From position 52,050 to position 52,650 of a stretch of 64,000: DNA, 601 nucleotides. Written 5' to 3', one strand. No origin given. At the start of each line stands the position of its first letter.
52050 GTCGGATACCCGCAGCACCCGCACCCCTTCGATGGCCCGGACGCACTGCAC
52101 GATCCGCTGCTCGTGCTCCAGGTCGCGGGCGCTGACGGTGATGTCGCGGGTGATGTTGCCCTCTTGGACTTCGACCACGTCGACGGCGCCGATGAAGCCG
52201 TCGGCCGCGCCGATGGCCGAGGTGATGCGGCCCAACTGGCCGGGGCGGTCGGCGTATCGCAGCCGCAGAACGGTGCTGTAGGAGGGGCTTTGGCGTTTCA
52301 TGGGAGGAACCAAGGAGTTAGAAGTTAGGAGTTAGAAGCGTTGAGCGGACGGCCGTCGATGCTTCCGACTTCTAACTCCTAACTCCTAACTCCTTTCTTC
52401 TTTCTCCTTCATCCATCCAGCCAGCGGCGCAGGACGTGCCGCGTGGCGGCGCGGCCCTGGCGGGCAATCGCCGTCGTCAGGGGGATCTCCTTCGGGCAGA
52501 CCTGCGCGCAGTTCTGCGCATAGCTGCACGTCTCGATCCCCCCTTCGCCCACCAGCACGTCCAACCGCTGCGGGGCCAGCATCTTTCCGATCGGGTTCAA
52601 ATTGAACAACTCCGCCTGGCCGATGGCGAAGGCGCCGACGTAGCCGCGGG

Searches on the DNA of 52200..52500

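Call 46: search_rna_families(source=window, start=52200, end=52500, threshold=evalue, max_evalue=10)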
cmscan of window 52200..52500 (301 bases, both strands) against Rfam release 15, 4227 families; matches with E-value up to 10: 10.
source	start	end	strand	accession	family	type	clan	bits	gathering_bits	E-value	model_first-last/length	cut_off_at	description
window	52294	52415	-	RF01911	MIR2118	Gene; miRNA;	-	33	85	7.1e-05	1-170/170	no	MIR2118 microRNA precursor family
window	52307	52405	+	RF00834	mir-268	Gene; miRNA;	-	23.2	47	0.046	1-89/89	no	mir-268 microRNA precursor family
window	52300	52412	+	RF04210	MIR8643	Gene; miRNA;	-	21.7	135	0.038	1-150/150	no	MIR8643 microRNA precursor family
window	52314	52398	+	RF00765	mir-337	Gene; miRNA;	-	21.6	80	0.024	1-93/93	no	mir-337 microRNA precursor family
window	52311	52396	+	RF00883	MIR820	Gene; miRNA;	-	20.6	196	0.26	1-191/191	no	MIR820 microRNA precursor family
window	52302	52402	-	RF00908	MIR529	Gene; miRNA;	-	20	75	0.031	1-131/131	no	MIR529 microRNA precursor family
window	52314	52392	-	RF03778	mir-483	Gene; miRNA;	-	18.2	60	0.59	1-75/75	no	mir-483 microRNA precursor family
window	52317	52390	-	RF02009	mir-987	Gene; miRNA;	-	16.3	98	1.9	1-92/92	no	mir-987 microRNA precursor family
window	52315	52393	+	RF03778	mir-483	Gene; miRNA;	-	15.8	60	2.2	1-75/75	no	mir-483 microRNA precursor family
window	52312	52396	-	RF03775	mir-7578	Gene; miRNA;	-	15.1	60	1.9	1-82/82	no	mir-7578 microRNA precursor family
